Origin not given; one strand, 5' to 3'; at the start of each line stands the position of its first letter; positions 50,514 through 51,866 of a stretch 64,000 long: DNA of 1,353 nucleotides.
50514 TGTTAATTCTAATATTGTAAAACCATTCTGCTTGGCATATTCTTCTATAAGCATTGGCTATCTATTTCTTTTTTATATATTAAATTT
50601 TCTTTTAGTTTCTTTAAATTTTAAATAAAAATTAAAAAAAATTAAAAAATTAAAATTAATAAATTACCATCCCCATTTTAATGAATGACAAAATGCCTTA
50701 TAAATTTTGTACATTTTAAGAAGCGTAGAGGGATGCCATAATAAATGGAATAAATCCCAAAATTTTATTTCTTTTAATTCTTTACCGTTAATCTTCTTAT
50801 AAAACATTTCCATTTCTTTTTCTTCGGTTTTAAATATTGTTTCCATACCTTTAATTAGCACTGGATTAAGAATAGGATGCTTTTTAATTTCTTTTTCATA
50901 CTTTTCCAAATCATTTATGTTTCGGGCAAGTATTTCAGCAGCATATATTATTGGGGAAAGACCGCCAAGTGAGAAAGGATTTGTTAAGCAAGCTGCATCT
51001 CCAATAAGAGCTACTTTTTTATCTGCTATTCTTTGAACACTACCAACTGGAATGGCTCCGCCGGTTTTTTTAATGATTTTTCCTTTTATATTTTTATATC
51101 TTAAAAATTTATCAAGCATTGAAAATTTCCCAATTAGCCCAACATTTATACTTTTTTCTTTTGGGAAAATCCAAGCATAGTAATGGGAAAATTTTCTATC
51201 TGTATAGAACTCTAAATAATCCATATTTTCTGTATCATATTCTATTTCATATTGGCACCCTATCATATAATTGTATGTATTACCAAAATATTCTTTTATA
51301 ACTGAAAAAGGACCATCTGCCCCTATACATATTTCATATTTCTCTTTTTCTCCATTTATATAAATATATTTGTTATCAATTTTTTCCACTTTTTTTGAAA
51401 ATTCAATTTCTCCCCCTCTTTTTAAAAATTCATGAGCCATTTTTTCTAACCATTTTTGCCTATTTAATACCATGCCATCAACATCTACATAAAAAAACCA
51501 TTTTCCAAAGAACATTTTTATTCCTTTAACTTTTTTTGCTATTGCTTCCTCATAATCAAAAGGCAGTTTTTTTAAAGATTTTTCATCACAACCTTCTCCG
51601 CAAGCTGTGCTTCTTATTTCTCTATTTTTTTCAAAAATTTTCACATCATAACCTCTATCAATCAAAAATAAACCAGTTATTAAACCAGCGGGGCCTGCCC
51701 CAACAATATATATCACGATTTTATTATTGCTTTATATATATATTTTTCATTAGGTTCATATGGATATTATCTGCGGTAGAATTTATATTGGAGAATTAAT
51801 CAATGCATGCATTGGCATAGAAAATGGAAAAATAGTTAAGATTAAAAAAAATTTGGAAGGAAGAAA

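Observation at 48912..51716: Large radical-SAM enzyme paired with a second GGR-family flavoprotein, a candidate membrane-lipid tailoring module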

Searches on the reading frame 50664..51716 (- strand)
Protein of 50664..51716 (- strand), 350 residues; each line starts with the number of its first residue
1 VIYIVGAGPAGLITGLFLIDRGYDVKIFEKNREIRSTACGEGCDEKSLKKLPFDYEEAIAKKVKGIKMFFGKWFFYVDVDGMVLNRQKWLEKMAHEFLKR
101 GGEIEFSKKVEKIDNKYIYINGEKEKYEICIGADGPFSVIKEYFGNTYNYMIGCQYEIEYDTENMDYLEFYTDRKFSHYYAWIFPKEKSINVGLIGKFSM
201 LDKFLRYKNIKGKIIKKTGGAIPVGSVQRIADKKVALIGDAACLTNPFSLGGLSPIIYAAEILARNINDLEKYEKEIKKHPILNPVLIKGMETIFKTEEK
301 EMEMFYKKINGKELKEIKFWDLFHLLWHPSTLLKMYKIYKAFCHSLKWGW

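Call 3: search_protein_families(library=pfam, proteins=[window:50664-51716:-], max_evalue=0.01)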
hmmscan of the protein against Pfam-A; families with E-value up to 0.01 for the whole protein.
window:50664-51716:- (350 aa): 6 families
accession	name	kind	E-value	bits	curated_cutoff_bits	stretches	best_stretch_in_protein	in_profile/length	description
PF01266.30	DAO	-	1.1e-06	28.9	27.9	1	2-36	2-36/353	FAD dependent oxidoreductase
PF01494.25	FAD_binding_3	-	2.4e-06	27.4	22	1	3-48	5-50/349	FAD binding domain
PF22578.2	GGR_cat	-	8.2e-06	26.1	27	1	152-215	4-68/88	Geranylgeranyl reductase catalytic domain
PF13450.12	NAD_binding_8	-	3.8e-05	24.3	21.9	1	4-34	1-31/68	NAD(P)-binding Rossmann-like domain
PF07992.20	Pyr_redox_2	-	0.0016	18.4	26.1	1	2-89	3-58/291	Pyridine nucleotide-disulphide oxidoreductase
PF03486.20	HI0933_like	-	0.0048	16.8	50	1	2-35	3-36/244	HI0933-like protein Rossmann domain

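Call 4: search_protein_families(library=ncbifam, proteins=[window:50664-51716:-], max_evalue=0.01)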
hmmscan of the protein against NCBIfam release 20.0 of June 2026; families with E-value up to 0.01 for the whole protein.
window:50664-51716:- (350 aa): 52 families (the best 25 are shown)
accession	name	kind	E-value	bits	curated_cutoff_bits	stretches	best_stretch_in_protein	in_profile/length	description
TIGR02032.1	GG-red-SF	subfamily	7.9e-37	127.5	158.8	1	4-266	5-296/297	geranylgeranyl reductase family protein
NF041080.1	DGGGPL_reductase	equivalog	1.4e-19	70.3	580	2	2-111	4-119/447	digeranylgeranylglycerophospholipid reductase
TIGR02023.1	BchP-ChlP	subfamily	1.5e-17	63.7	343.3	1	2-319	3-359/388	geranylgeranyl diphosphate reductase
NF005243.0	PRK06753.1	equivalog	3.2e-14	52.6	365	1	2-144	3-158/374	hypothetical protein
NF041160.1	DGGPL_Thplmales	equivalog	8.5e-12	44.7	780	1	3-277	7-323/396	digeranylgeranylglycerophospholipid reductase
TIGR02028.1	ChlP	equivalog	2.5e-10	39.7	505.3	1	128-289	150-326/398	geranylgeranyl reductase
NF005566.0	PRK07236.1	subfamily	8e-09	34.9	333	0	2-32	9-39/386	hypothetical protein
NF053548.1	violacein_VioC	equivalog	1.4e-07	31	760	1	2-33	4-35/429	NADP-dependent violacein biosynthesis oxygenase VioC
NF008519.0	PRK11445.1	equivalog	1.9e-07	30.7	303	1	106-216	122-236/355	FAD-binding protein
NF033623.1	urate_HpxO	equivalog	3.5e-07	29.5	500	1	2-37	2-37/381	FAD-dependent urate hydroxylase HpxO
NF005313.0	PRK06847.1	subfamily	5.5e-07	28.9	372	0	2-47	7-52/375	hypothetical protein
NF006593.0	PRK09126.1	equivalog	1.2e-06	27.7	420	0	228-283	276-331/393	5-demethoxyubiquinol-8 5-hydroxylase UbiM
NF049967.1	QhpG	equivalog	1.4e-06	27.5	240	1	2-51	1-47/423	flavin-dependent monooxygenase QhpG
NF005560.0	PRK07233.1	equivalog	1.4e-06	27.4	252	1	1-33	2-34/435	hypothetical protein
NF005720.0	PRK07538.1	subfamily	1.5e-06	27.4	400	1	2-37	5-40/418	hypothetical protein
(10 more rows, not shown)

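Call 6: search_solved_structures(query=window:50664-51716:-, max_evalue=0.001, show_alignments=1)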
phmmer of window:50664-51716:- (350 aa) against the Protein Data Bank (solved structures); distinct sequences matched with E-value up to 0.001: 8.
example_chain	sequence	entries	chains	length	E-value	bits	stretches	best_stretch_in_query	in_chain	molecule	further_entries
3oz2_A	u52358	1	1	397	5.8e-09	39.1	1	2-268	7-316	Digeranylgeranylglycerophospholipid reductase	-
3v3n_A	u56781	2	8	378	0.00018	24.3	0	184-309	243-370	TetX2 protein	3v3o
3p9u_A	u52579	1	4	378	0.00018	24.3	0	184-309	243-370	TetX2 protein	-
4a6n_A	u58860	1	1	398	0.00026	23.8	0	187-309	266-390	TETX2 PROTEIN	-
2y6r_A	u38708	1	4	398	0.0005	22.8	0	234-309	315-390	TETX2 PROTEIN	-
2xdo_A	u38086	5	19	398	0.0005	22.8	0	234-309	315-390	TETX2 PROTEIN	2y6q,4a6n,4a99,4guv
2xyo_A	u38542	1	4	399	0.0005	22.8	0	234-309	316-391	TETX2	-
7epv_A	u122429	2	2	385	0.00098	21.9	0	211-309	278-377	Flavin-dependent monooxygenase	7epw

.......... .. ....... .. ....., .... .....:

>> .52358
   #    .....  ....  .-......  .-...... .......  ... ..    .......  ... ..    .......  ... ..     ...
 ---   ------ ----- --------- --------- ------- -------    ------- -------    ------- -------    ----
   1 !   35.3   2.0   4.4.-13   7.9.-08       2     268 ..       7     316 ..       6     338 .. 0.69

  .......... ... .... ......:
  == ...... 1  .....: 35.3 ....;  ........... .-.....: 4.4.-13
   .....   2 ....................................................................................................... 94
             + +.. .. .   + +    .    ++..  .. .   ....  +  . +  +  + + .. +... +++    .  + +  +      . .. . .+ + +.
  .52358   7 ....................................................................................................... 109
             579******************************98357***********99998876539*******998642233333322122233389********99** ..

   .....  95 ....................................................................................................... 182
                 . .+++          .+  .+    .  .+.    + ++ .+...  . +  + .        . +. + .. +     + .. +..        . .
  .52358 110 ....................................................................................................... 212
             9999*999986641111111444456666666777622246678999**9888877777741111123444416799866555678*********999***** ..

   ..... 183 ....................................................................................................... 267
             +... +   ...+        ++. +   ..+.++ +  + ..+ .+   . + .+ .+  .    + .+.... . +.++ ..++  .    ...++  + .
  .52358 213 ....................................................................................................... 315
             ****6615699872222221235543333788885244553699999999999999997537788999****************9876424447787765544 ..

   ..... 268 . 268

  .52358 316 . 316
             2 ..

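Call 27: find_homologous_proteins(query=window:50664-51713:-, max_evalue=1e-10)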
Query window:50664-51713:- (349 aa): 1274 proteins with E <= 1e-10 among 6769 candidates; the best 120 are listed.
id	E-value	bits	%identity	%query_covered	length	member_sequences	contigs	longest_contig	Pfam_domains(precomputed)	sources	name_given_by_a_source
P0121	9.6e-223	757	99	95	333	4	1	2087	PF22578.3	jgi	-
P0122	5.1e-160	551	68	100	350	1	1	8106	PF01266.31,PF22578.3,PF01494.26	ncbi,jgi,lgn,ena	-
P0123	3.7e-140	486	62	100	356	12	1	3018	PF01266.31,PF22578.3,PF13450.13,PF01494.26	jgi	-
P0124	5.8e-139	482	60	100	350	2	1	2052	PF01266.31,PF07992.21,PF01494.26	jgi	jgi:flavin-dependent dehydrogenase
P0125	1.6e-138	480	62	100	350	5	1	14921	PF01266.31,PF22578.3,PF13450.13,PF01494.26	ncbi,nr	ncbi:MAG: NAD(P)/FAD-dependent oxidoreductase [Thermoplasmata archaeon]|nr:NAD(P)/FAD-dependent oxid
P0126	6.5e-136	472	61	100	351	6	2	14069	PF01266.31,PF22578.3,PF05834.19,PF01494.26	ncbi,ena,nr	ncbi:hypothetical protein B6U81_01270 [Thermoplasmatales archaeon ex4484_30]|nr:MAG: NAD(P)/FAD-depe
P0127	7.7e-135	468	58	100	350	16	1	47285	PF01266.31,PF07992.21,PF01494.26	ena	-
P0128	3.2e-134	466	59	100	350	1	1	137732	PF01266.31,PF22578.3,PF01494.26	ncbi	-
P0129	8.6e-134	465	59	100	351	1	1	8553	PF01266.31,PF13450.13,PF01494.26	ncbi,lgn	-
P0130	4.3e-132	459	59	100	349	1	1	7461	PF01266.31,PF22578.3,PF13450.13,PF01494.26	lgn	-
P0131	1.4e-130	454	58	100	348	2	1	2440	PF01266.31,PF22578.3,PF13450.13,PF01494.26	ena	-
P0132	1.7e-130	454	58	100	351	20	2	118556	PF01266.31,PF13450.13,PF01494.26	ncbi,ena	-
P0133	1.4e-129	451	59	100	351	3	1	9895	PF01266.31,PF01494.26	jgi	-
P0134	7.0e-129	448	57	100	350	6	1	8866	PF01494.26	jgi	-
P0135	3.7e-128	446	56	100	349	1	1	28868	PF01266.31,PF22578.3,PF13450.13,PF01494.26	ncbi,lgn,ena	-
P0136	5.4e-128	446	58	100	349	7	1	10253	PF01266.31,PF22578.3,PF13450.13,PF07992.21,PF01494.26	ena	-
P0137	8.8e-125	435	55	100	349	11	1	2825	PF01266.31,PF22578.3,PF13450.13,PF01494.26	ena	-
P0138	2.9e-123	430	54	100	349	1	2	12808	PF01266.31,PF22578.3,PF13450.13,PF01494.26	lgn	-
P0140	4.8e-119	416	53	100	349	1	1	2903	PF01266.31,PF22578.3,PF01494.26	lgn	-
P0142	2.4e-105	371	47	100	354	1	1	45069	PF01266.31,PF22578.3,PF05834.19,PF01494.26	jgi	-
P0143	1.8e-101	358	48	100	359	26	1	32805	PF01266.31,PF22578.3,PF01494.26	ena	-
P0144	4.6e-100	354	47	100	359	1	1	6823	PF01266.31,PF22578.3,PF05834.19,PF01494.26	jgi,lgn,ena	-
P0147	7.9e-99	350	48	99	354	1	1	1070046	PF01266.31,PF07992.21,PF03486.21,PF05834.19,PF01494.26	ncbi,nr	ncbi:MAG: NAD(P)/FAD-dependent oxidoreductase [Thermoplasmatales archaeon]|nr:MAG: NAD(P)/FAD-depend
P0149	2.4e-97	345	46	96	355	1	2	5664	PF01266.31,PF22578.3,PF05834.19,PF01494.26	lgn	-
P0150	2.6e-97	345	48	100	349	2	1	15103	PF01266.31,PF22578.3,PF13738.13,PF05834.19,PF01494.26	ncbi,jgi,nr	ncbi:MAG: NAD(P)/FAD-dependent oxidoreductase [Thermoplasmata archaeon]|nr:MAG: NAD(P)/FAD-dependent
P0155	4.8e-92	327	45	96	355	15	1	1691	PF01266.31,PF22578.3,PF07992.21,PF05834.19,PF01494.26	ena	-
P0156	4.9e-90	321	43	100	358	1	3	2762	PF01266.31,PF22578.3,PF05834.19,PF01494.26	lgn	-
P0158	6.9e-90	320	45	99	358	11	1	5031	PF01266.31,PF22578.3,PF07992.21,PF05834.19,PF01494.26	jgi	-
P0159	9.1e-90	320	44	100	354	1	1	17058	PF01266.31,PF22578.3,PF05834.19,PF01494.26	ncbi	-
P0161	1.3e-86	309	43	100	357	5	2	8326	PF01266.31,PF22578.3,PF07992.21,PF05834.19,PF01494.26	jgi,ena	-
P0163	3.7e-86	308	44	100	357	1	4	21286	PF01266.31,PF22578.3,PF07992.21,PF03486.21,PF05834.19,PF01494.26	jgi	jgi:flavin-dependent dehydrogenase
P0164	5.8e-86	307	44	100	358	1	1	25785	PF01266.31,PF22578.3,PF13450.13,PF00890.31,PF07992.21,PF00070.34,PF13738.13,PF03486.21,PF05834.19,PF01494.26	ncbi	ncbi:MAG: NAD(P)/FAD-dependent oxidoreductase [Dehalococcoidales bacterium]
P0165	1.7e-85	306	43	100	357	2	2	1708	PF01266.31,PF22578.3,PF07992.21,PF05834.19,PF01494.26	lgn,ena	-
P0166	1.9e-85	306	45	100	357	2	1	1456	PF01266.31,PF22578.3,PF07992.21,PF13738.13,PF05834.19,PF01494.26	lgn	-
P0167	2.2e-85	305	45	100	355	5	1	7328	PF01266.31,PF22578.3,PF00890.31,PF07992.21,PF05834.19,PF01494.26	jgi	jgi:flavin-dependent dehydrogenase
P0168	5.6e-85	304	43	100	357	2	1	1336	PF01266.31,PF22578.3,PF07992.21,PF03486.21,PF05834.19,PF01494.26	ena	-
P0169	8.4e-85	303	42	100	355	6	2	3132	PF01266.31,PF22578.3,PF07992.21,PF05834.19,PF01494.26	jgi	-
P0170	1.1e-84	303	43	100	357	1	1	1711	PF01266.31,PF22578.3,PF05834.19,PF01494.26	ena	-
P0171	2.3e-84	302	44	100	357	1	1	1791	PF01266.31,PF22578.3,PF07992.21,PF03486.21,PF05834.19,PF01494.26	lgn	-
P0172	2.4e-84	302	46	100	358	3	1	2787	PF01266.31,PF22578.3,PF00890.31,PF07992.21,PF05834.19,PF01494.26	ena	-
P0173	2.4e-84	302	44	100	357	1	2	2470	PF01266.31,PF22578.3,PF07992.21,PF13738.13,PF05834.19,PF01494.26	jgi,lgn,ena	-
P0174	2.8e-84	302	44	100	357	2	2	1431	PF01266.31,PF22578.3,PF07992.21,PF05834.19,PF01494.26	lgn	-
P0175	4.8e-84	301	43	100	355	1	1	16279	PF01266.31,PF22578.3,PF07992.21,PF05834.19,PF01494.26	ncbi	ncbi:NAD(P)/FAD-dependent oxidoreductase [Chloroflexota bacterium]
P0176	5.8e-84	301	42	100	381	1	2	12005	PF01266.31,PF22578.3,PF07992.21,PF05834.19,PF01494.26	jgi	jgi:digeranylgeranylglycerophospholipid reductase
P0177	1.6e-83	299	42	100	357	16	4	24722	PF01266.31,PF22578.3,PF07992.21,PF05834.19,PF01494.26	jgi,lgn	-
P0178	2.1e-83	299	43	100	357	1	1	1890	PF01266.31,PF22578.3,PF07992.21,PF05834.19,PF01494.26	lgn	-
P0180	4.8e-83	298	42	100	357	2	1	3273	PF01266.31,PF22578.3,PF07992.21,PF05834.19,PF01494.26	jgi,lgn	-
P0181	4.9e-83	298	43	100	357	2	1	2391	PF01266.31,PF22578.3,PF05834.19,PF01494.26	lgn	-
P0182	7.8e-83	297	44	100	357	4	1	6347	PF01266.31,PF22578.3,PF05834.19,PF01494.26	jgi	-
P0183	8.2e-83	297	43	100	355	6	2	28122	PF01266.31,PF22578.3,PF00890.31,PF07992.21,PF05834.19,PF01494.26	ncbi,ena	-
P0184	8.9e-83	297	43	100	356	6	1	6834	PF01266.31,PF22578.3,PF07992.21,PF05834.19,PF01494.26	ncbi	ncbi:hypothetical protein ES703_25103 [subsurface metagenome]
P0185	1.4e-82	296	43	100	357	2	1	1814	PF01266.31,PF22578.3,PF07992.21,PF05834.19,PF01494.26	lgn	-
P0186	1.6e-82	296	42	100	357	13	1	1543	PF01266.31,PF22578.3,PF07992.21,PF05834.19,PF01494.26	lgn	-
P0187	2.2e-82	296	44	100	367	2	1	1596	PF01266.31,PF22578.3,PF07992.21,PF05834.19,PF01494.26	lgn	-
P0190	7.1e-82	294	44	100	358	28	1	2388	PF01266.31,PF22578.3,PF07992.21,PF05834.19,PF01494.26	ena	-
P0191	8.7e-82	294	46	86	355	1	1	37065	PF01266.31,PF22578.3,PF07992.21,PF05834.19,PF01494.26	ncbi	ncbi:NAD(P)/FAD-dependent oxidoreductase [Chloroflexota bacterium]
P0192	1.3e-81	293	41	100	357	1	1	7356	PF01266.31,PF22578.3,PF05834.19,PF01494.26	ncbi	-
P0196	1.9e-81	292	45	100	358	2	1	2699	PF01266.31,PF22578.3,PF07992.21,PF05834.19,PF01494.26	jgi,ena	-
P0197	2.7e-81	292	44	100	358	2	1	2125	PF01266.31,PF22578.3,PF07992.21,PF03486.21,PF05834.19,PF01494.26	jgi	jgi:flavin-dependent dehydrogenase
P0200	7.0e-81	291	44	100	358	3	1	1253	PF01266.31,PF22578.3,PF00890.31,PF07992.21,PF05834.19,PF01494.26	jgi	jgi:digeranylgeranylglycerophospholipid reductase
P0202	1.4e-80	290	41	100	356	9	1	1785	PF01266.31,PF22578.3,PF05834.19,PF01494.26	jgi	jgi:digeranylgeranylglycerophospholipid reductase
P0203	3.3e-80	288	41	100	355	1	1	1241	PF01266.31,PF22578.3,PF00890.31,PF05834.19,PF01494.26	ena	-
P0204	3.5e-80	288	41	100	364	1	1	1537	PF01266.31,PF22578.3,PF07992.21,PF05834.19,PF01494.26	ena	-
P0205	4.0e-80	288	41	100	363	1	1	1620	PF01266.31,PF22578.3,PF13450.13,PF07992.21,PF05834.19,PF01494.26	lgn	-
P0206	6.1e-80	287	42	100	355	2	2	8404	PF01266.31,PF22578.3,PF07992.21,PF05834.19,PF01494.26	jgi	jgi:flavin-dependent dehydrogenase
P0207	6.8e-80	287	44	100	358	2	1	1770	PF01266.31,PF22578.3,PF07992.21,PF05834.19,PF01494.26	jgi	jgi:digeranylgeranylglycerophospholipid reductase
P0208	7.9e-80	287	42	100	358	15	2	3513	PF01266.31,PF22578.3,PF13450.13,PF05834.19,PF01494.26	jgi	jgi:digeranylgeranylglycerophospholipid reductase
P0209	1.5e-79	286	42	100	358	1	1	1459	PF01266.31,PF22578.3,PF07992.21,PF05834.19,PF01494.26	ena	-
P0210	1.9e-79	286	43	100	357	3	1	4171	PF01266.31,PF22578.3,PF07992.21,PF13738.13,PF05834.19,PF01494.26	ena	-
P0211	2.7e-79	285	41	100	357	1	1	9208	PF01266.31,PF22578.3,PF00890.31,PF07992.21,PF13738.13,PF05834.19,PF01494.26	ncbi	-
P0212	3.3e-79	285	42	100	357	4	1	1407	PF01266.31,PF22578.3,PF07992.21,PF05834.19,PF01494.26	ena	-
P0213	4.8e-79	285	42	100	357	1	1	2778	PF01266.31,PF22578.3,PF07992.21,PF05834.19,PF01494.26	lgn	-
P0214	6.3e-79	284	43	92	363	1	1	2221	PF01266.31,PF22578.3,PF00890.31,PF07992.21,PF05834.19,PF01494.26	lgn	-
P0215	6.5e-79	284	44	100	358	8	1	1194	PF01266.31,PF22578.3,PF00890.31,PF07992.21,PF03486.21,PF05834.19,PF01494.26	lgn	-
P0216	6.9e-79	284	41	100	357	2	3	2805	PF01266.31,PF22578.3,PF07992.21,PF03486.21,PF05834.19,PF01494.26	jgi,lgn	-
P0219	1.3e-78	283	42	100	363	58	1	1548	PF01266.31,PF22578.3,PF00890.31,PF13738.13,PF05834.19,PF01494.26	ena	-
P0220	1.6e-78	283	44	100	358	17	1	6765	PF01266.31,PF22578.3,PF07992.21,PF05834.19,PF01494.26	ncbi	-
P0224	4.1e-78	281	42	100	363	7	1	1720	PF01266.31,PF22578.3,PF00890.31,PF13738.13,PF05834.19,PF01494.26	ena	-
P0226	1.8e-77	279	43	100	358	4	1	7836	PF01266.31,PF22578.3,PF07992.21,PF05834.19,PF01494.26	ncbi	-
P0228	3.9e-77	278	43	100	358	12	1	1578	PF01266.31,PF22578.3,PF07992.21,PF05834.19,PF01494.26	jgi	jgi:digeranylgeranylglycerophospholipid reductase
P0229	4.1e-77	278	42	100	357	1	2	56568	PF01266.31,PF22578.3,PF13450.13,PF00890.31,PF07992.21,PF13738.13,PF03486.21,PF05834.19,PF01494.26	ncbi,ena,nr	ncbi:MAG: NAD(P)/FAD-dependent oxidoreductase [Dehalococcoidales bacterium]|nr:NAD(P)/FAD-dependent 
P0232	8.7e-77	277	41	100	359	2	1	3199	PF01266.31,PF22578.3,PF13450.13,PF00890.31,PF07992.21,PF13738.13,PF03486.21,PF05834.19,PF01494.26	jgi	-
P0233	1.4e-76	276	43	99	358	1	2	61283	PF01266.31,PF22578.3,PF07992.21,PF05834.19,PF01494.26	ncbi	-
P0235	1.9e-76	276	41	100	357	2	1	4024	PF01266.31,PF22578.3,PF07992.21,PF03486.21,PF05834.19,PF01494.26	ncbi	-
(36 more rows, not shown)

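Call 28: find_encoding_contigs(protein=P0122, flank=8000, max_places=2)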
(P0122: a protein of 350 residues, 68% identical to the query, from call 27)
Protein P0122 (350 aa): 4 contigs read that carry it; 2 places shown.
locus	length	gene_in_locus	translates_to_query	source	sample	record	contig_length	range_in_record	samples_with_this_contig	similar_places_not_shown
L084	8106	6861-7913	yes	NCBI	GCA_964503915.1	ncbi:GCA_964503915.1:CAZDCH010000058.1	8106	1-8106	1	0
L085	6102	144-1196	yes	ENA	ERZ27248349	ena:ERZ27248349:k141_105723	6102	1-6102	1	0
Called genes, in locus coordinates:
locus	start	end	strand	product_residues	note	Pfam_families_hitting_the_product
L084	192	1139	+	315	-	PF00586:AIRS, PF02769:AIRS_C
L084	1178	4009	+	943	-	PF08126:Propeptide_C25, PF01364:Peptidase_C25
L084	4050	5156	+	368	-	PF01950:FBPase_3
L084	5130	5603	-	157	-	PF06695:Sm_multidrug_ex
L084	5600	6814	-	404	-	PF01979:Amidohydro_1, PF12890:DHOase (weak)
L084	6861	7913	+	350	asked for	PF01266:DAO (faint), PF01494:FAD_binding_3 (weak), PF22578:GGR_cat (faint)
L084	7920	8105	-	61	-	?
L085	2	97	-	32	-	?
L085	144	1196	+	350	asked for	PF01266:DAO (faint), PF01494:FAD_binding_3 (weak), PF22578:GGR_cat (faint)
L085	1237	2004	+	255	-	PF01145:Band_7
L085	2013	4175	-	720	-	PF01364:Peptidase_C25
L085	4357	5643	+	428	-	PF00579:tRNA-synt_1b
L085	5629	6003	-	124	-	-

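Call 29: find_encoding_contigs(protein=P0125, flank=8000, max_places=2)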
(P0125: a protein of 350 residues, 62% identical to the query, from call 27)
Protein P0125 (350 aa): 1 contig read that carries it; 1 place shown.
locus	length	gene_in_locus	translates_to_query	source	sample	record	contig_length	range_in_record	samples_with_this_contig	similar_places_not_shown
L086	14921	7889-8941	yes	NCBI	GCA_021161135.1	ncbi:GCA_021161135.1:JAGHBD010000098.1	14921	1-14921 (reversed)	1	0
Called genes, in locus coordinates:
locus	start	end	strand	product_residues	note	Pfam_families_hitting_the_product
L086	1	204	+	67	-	?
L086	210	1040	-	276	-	-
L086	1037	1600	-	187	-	PF00117:GATase, PF07722:Peptidase_C26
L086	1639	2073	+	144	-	PF01980:TrmO_N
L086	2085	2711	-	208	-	PF01973:MptE-like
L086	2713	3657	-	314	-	PF02540:NAD_synthase (weak), PF02568:ThiI (weak), PF03054:tRNA_Me_trans (faint), PF06508:QueC (faint), PF00958:GMP_synt_C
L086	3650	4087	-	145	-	PF00731:AIRC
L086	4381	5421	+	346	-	PF13353:Fer4_12 (weak), PF04055:Radical_SAM, PF26257:DUF8061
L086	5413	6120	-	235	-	PF01904:DUF72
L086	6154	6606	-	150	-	PF06695:Sm_multidrug_ex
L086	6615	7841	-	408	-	PF01979:Amidohydro_1, PF12890:DHOase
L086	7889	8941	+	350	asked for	PF01266:DAO (faint), PF01494:FAD_binding_3 (faint), PF13450:NAD_binding_8 (faint), PF22578:GGR_cat (weak)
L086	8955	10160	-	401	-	PF22842:Pel9A-like_beta_helix, PF05048:NosD, PF13229:Beta_helix, PF05048:NosD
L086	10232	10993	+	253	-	PF01145:Band_7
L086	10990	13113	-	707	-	PF01364:Peptidase_C25, PF17957:Big_7 (weak)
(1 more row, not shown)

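Call 30: find_encoding_contigs(protein=P0128, flank=8000, max_places=2)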
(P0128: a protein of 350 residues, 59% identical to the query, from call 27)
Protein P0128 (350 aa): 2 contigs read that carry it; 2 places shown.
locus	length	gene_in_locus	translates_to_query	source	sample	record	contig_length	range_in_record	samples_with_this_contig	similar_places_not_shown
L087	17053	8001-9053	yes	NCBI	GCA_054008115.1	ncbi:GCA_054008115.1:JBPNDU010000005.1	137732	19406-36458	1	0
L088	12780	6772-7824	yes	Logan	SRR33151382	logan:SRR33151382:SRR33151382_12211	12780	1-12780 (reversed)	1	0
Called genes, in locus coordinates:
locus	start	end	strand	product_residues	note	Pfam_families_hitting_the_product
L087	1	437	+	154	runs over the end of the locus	PF01980:TrmO_N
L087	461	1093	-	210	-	PF01973:MptE-like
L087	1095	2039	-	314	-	PF02540:NAD_synthase (weak), PF02568:ThiI (weak), PF00764:Arginosuc_synth (faint), PF03054:tRNA_Me_trans (faint), PF06508:QueC (faint), PF00958:GMP_synt_C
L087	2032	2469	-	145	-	PF00731:AIRC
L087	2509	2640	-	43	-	-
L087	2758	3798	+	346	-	PF13353:Fer4_12 (weak), PF04055:Radical_SAM, PF26257:DUF8061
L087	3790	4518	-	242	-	PF01904:DUF72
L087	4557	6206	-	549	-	PF05048:NosD (weak), PF13229:Beta_helix, PF05048:NosD, PF13229:Beta_helix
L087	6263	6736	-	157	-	PF06695:Sm_multidrug_ex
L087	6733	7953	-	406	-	PF01979:Amidohydro_1, PF12890:DHOase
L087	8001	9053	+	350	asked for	PF01266:DAO (faint), PF01494:FAD_binding_3 (faint), PF22578:GGR_cat (weak)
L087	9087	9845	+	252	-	PF01145:Band_7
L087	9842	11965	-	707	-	PF01364:Peptidase_C25, PF17957:Big_7 (weak)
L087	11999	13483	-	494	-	PF01676:Metalloenzyme, PF06415:iPGM_N, PF01663:Phosphodiest (weak)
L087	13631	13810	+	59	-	-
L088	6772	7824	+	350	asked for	PF01266:DAO (faint), PF01494:FAD_binding_3 (faint), PF22578:GGR_cat (weak)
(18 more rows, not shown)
